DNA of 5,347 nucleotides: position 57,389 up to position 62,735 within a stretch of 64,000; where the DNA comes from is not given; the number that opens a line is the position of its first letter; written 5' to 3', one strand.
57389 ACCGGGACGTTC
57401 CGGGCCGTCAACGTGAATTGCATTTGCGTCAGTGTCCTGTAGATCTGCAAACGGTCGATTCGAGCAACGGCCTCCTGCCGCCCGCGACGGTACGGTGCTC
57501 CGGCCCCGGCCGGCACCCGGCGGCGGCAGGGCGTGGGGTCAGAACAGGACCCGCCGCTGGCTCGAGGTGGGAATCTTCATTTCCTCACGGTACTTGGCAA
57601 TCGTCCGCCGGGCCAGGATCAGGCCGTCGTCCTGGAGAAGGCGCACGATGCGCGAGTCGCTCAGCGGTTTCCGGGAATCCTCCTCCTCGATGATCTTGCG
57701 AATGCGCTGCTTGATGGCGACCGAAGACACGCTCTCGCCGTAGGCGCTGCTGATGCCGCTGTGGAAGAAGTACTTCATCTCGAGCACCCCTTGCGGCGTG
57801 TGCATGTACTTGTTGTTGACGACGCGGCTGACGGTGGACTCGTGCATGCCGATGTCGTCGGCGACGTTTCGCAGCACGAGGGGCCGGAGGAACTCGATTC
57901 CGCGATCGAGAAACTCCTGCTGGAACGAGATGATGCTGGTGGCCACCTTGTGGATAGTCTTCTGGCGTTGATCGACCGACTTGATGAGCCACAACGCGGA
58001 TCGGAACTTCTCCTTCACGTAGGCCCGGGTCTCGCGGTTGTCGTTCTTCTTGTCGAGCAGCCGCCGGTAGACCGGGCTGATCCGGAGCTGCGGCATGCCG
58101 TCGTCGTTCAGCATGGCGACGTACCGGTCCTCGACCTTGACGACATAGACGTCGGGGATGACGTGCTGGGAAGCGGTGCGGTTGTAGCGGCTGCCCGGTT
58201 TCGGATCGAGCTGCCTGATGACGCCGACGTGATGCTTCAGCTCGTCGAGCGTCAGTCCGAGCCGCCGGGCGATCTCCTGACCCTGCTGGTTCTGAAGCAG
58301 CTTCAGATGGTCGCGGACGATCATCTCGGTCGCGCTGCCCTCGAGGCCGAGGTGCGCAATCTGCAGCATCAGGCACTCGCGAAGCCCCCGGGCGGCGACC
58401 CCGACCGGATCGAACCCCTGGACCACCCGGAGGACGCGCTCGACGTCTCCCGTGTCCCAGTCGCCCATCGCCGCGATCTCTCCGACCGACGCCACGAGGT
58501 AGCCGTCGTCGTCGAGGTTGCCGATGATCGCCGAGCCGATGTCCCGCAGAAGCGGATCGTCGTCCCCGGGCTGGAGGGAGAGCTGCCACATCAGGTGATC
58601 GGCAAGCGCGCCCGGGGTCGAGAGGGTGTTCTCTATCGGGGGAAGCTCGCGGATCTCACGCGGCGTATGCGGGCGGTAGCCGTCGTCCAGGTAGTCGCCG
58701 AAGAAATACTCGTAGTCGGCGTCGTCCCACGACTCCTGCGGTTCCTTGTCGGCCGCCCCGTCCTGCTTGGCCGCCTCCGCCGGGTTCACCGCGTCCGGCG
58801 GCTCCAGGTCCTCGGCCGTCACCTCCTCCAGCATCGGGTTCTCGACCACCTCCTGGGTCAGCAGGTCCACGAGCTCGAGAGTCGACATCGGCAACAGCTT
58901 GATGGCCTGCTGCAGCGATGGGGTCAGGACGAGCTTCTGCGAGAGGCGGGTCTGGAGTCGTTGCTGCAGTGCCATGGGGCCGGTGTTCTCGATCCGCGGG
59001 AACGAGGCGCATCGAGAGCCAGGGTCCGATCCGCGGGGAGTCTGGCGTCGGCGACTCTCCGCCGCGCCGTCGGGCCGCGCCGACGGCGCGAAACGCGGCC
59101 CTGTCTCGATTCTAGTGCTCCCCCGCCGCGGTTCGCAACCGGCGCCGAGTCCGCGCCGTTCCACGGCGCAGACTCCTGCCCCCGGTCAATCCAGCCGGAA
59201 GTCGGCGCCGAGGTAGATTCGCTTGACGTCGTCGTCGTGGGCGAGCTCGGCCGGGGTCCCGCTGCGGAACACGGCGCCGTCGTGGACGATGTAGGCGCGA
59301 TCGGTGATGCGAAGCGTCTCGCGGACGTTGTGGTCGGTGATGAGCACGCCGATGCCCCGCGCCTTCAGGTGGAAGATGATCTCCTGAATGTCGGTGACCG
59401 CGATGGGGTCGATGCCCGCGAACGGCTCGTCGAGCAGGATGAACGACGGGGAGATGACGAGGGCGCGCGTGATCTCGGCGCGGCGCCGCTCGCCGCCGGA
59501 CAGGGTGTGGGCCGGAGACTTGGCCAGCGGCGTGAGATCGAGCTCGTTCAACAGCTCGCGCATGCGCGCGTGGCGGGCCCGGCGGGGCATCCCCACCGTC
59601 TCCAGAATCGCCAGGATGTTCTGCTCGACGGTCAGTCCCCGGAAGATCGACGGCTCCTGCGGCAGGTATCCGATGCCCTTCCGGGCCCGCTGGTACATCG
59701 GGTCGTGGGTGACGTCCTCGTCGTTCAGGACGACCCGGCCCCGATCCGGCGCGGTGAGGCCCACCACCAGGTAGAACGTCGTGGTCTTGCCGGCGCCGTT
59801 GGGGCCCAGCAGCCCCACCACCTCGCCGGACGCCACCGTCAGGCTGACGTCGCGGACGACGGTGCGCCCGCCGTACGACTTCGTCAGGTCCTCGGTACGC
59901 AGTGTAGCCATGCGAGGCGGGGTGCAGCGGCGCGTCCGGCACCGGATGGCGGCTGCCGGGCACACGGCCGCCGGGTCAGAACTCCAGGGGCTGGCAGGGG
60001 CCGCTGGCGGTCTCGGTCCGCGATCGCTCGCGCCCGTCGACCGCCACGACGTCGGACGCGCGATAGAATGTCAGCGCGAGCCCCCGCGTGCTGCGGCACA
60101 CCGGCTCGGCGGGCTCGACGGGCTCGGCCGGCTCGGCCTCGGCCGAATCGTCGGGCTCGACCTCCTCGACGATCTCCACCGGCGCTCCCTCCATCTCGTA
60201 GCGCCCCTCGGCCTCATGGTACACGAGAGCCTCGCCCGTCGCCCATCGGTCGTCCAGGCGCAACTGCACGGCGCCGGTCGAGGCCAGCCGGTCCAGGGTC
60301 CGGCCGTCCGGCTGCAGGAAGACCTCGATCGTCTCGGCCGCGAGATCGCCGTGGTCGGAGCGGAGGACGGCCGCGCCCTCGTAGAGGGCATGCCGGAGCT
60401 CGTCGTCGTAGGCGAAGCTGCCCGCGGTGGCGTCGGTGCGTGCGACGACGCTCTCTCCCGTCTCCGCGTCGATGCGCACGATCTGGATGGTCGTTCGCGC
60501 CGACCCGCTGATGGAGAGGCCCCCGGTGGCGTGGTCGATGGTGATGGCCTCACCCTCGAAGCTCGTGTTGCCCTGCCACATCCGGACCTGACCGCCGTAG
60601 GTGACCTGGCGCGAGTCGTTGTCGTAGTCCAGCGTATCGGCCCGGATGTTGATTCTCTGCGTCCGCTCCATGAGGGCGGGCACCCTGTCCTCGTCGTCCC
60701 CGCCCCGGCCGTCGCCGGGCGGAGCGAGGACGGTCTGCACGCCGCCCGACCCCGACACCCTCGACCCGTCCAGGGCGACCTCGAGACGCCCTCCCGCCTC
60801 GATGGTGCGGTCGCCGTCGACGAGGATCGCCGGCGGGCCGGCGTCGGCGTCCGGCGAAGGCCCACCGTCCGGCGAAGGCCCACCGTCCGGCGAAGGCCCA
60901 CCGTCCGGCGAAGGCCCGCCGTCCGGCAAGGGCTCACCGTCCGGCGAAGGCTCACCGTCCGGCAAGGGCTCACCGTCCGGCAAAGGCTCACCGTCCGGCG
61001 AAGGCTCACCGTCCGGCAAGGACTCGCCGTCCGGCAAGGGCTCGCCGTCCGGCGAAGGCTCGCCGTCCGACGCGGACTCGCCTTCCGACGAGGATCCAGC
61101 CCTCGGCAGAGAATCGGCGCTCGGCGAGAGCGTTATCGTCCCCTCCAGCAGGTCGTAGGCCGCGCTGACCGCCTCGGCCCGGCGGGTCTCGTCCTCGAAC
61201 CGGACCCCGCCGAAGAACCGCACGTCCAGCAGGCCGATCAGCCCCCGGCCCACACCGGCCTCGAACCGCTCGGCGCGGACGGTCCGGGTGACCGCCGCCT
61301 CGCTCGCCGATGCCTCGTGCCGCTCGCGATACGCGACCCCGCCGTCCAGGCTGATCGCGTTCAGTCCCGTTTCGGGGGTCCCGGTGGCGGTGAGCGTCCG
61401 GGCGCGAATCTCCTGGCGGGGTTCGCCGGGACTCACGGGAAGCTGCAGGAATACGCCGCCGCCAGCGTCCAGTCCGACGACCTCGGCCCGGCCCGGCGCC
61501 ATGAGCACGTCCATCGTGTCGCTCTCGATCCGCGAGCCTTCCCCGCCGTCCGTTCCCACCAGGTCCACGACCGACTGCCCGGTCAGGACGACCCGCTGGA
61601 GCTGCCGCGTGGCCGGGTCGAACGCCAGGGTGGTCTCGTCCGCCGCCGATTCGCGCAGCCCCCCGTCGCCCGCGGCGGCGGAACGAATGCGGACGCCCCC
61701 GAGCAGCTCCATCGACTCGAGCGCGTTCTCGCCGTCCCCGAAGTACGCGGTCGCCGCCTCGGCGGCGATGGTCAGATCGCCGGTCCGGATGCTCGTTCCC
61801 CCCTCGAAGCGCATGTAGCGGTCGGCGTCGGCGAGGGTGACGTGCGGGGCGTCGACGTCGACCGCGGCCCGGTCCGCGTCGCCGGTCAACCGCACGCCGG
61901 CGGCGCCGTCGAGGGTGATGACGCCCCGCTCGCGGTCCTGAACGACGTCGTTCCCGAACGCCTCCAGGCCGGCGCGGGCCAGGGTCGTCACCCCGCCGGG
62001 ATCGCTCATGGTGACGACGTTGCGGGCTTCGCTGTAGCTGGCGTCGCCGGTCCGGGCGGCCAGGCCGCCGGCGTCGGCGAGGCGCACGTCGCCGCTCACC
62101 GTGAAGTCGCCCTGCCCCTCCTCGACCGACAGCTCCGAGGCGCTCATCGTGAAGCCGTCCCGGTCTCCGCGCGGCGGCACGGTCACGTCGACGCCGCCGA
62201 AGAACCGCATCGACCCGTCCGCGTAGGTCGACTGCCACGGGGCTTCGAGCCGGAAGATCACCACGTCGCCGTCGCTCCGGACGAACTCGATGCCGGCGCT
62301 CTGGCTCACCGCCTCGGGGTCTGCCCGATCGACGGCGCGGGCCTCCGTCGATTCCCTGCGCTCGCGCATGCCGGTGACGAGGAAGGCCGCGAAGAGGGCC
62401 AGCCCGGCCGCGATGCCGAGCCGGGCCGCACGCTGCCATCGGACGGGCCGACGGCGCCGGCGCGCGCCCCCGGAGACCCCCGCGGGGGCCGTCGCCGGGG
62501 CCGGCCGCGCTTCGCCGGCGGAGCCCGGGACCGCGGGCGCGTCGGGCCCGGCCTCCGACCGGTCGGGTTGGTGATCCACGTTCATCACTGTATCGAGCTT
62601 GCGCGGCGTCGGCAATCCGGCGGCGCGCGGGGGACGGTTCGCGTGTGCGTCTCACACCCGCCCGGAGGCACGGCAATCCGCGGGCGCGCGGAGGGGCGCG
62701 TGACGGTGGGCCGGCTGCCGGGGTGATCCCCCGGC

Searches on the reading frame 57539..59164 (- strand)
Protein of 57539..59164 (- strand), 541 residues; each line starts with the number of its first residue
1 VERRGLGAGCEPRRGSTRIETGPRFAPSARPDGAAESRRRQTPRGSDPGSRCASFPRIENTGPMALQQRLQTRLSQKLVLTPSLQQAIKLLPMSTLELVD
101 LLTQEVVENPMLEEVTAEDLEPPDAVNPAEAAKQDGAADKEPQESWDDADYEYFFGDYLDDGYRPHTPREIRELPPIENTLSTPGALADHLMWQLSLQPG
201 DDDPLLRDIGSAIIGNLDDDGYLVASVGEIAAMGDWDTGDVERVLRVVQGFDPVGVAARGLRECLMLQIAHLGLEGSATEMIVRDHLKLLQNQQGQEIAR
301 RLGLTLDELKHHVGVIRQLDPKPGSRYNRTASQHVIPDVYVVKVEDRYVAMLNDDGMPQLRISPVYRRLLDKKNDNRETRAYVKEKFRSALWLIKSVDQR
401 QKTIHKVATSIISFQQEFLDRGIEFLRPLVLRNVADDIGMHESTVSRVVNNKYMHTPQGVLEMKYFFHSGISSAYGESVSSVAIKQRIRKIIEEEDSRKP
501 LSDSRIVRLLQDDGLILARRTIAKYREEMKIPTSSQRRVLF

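Call 11: search_protein_families(library=pfam, proteins=[window:57539-59164:-])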
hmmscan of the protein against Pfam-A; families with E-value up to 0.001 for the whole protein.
window:57539-59164:- (541 aa): 3 families
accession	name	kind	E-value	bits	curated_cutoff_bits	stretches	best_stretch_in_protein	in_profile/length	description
PF04552.19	Sigma54_DBD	-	1.1e-62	211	22.8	1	381-538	2-159/160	Sigma-54, DNA binding domain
PF04963.19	Sigma54_CBD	-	6.1e-55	186.3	22.9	1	177-366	2-185/185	Sigma-54 factor, core binding domain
PF00309.25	Sigma54_AID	-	2e-15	56.8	23.8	1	69-114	1-46/46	Sigma-54 factor, Activator interacting domain (AID)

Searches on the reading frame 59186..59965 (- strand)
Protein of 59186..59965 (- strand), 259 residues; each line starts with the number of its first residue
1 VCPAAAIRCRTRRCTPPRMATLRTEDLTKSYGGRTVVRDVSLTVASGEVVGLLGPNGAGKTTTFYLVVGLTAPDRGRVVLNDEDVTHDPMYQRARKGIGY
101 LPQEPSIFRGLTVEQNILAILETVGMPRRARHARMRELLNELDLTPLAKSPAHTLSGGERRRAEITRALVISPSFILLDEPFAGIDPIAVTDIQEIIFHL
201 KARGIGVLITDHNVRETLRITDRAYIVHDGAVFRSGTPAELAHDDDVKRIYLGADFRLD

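Call 11: search_protein_families(library=pfam, proteins=[window:59186-59965:-])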
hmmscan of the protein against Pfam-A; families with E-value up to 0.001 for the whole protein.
window:59186-59965:- (259 aa): 3 families
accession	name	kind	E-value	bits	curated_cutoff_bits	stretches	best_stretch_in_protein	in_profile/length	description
PF00005.33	ABC_tran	-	6.7e-36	124.3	25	1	38-183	2-137/137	ABC transporter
PF13304.12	AAA_21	-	5.5e-05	23.8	27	0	50-68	2-20/304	AAA domain, putative AbiEii toxin, Type IV TA system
PF12399.14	BCA_ABC_TP_C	-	0.00043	20.2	25.5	1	235-256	5-26/27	Branched-chain amino acid ATP-binding cassette transporter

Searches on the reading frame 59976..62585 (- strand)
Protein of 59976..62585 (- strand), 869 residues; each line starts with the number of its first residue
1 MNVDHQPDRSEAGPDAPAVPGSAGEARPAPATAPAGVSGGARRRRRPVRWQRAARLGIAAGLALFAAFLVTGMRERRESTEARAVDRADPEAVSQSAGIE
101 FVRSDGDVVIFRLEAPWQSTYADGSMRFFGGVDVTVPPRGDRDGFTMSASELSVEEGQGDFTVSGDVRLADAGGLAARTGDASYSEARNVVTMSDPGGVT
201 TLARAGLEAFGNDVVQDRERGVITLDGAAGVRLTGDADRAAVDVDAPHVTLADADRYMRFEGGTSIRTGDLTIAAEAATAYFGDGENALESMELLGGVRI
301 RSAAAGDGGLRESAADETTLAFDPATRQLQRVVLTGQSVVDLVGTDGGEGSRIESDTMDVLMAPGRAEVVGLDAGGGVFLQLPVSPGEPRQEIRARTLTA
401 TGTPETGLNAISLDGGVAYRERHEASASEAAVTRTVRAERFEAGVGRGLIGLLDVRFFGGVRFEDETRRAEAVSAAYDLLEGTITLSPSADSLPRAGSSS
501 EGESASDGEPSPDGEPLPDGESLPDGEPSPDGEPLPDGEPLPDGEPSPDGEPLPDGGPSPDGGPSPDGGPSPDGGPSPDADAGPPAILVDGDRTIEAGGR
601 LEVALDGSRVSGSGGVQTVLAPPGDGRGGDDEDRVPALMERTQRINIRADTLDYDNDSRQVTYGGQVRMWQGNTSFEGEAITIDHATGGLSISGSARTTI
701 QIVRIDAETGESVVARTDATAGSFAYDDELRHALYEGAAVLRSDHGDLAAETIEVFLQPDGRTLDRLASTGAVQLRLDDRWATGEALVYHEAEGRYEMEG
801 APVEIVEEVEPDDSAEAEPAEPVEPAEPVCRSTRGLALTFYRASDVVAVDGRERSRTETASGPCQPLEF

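Call 11: search_protein_families(library=pfam, proteins=[window:59976-62585:-])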
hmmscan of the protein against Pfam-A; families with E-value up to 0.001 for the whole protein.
window:59976-62585:- (869 aa): 1 family
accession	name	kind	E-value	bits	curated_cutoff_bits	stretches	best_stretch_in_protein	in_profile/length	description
PF03968.19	LptD_N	-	2.1e-18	67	20.4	1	646-699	1-44/113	LptA/(LptD N-terminal domain) LPS transport protein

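Call 17: find_related_loci(query=window:59976-62585:-, collection=genome_contigs, flank=6000)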
Query window:59976-62585:- (869 aa) in genome_contigs; peptide patterns used: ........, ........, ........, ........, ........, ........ (x = any residue, [..] = any of these).
138 stretches matched a pattern; 20 encode a relative of the query (tblastn E <= 1e-3); 18 distinct loci.
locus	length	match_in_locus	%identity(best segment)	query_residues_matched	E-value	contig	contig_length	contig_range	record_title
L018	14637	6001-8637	88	1-869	0e+0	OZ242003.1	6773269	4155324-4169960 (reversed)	MAG: Vicinamibacterales bacterium isolate a81303e6-5222-43c3-8420-e6164aabff0e genome assembly, chromosome: 1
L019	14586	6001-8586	87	1-869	0e+0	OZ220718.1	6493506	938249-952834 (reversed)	MAG: Vicinamibacterales bacterium isolate 0ce2d42f-2bf0-44bc-a671-070680eb922c genome assembly, chromosome: 1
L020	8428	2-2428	90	47-869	0e+0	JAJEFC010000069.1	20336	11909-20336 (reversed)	MAG: Vicinamibacteria bacterium isolate p16x34bins.66 k141_772743, whole genome shotgun sequence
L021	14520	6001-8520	80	3-869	0e+0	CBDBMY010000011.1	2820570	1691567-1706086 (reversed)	MAG: Vicinamibacterales bacterium isolate 1d7dac56-2cc5-4fd2-8ca4-0117aeca4273 genome assembly, contig: contig_11, whole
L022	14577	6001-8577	78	1-869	0e+0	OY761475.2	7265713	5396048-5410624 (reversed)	MAG: Vicinamibacterales bacterium isolate 01def6b1-0c8c-435d-859a-076764f3ef92 genome assembly, chromosome: 1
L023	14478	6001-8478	78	1-869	0e+0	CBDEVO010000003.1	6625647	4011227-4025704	MAG: Vicinamibacterales bacterium isolate af2fa338-4f39-4c0d-83fa-ec8062318583 genome assembly, contig: contig_3, whole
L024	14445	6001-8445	75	2-869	0e+0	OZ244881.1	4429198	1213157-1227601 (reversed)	MAG: Vicinamibacterales bacterium isolate 9500b09d-e89d-4900-af97-ba4a19cfec2a genome assembly, chromosome: 1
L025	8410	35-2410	78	53-869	0e+0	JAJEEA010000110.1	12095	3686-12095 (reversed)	MAG: Vicinamibacteria bacterium isolate p16x33bins.71 k141_420480, whole genome shotgun sequence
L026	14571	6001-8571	86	1-869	0e+0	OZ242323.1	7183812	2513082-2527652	MAG: Vicinamibacterales bacterium isolate 8c3855b2-ceca-4187-9ff2-440907630a03 genome assembly, chromosome: 1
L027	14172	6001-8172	76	53-869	0e+0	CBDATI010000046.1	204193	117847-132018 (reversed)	MAG: Vicinamibacterales bacterium isolate 9032b1d6-987d-442b-851f-814444474a9f genome assembly, contig: contig_46, whole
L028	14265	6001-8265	77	22-869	0e+0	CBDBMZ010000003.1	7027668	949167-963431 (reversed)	MAG: Vicinamibacterales bacterium isolate 5852b306-6763-4b4c-a466-03502f5c62f4 genome assembly, contig: contig_3, whole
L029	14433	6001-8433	83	3-869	0e+0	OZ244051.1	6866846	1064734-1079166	MAG: Vicinamibacterales bacterium isolate 8ba7f8d7-3fc5-437a-86da-c0f89745c60d genome assembly, chromosome: 1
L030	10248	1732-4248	41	46-869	2e-164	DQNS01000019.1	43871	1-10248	MAG TPA_asm: Acidobacteria bacterium isolate SZUA-1123 k95_928016, whole genome shotgun sequence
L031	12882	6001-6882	81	572-869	6e-137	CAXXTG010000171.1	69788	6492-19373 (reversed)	MAG: Vicinamibacterales bacterium isolate cdfb1a10-b860-4899-88b7-affdfcb54827 genome assembly, contig: contig_171, whol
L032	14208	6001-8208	42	46-869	1e-168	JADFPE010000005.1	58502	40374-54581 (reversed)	MAG: Acidobacteria bacterium isolate B71T1B8 B71T1B8_NODE683, whole genome shotgun sequence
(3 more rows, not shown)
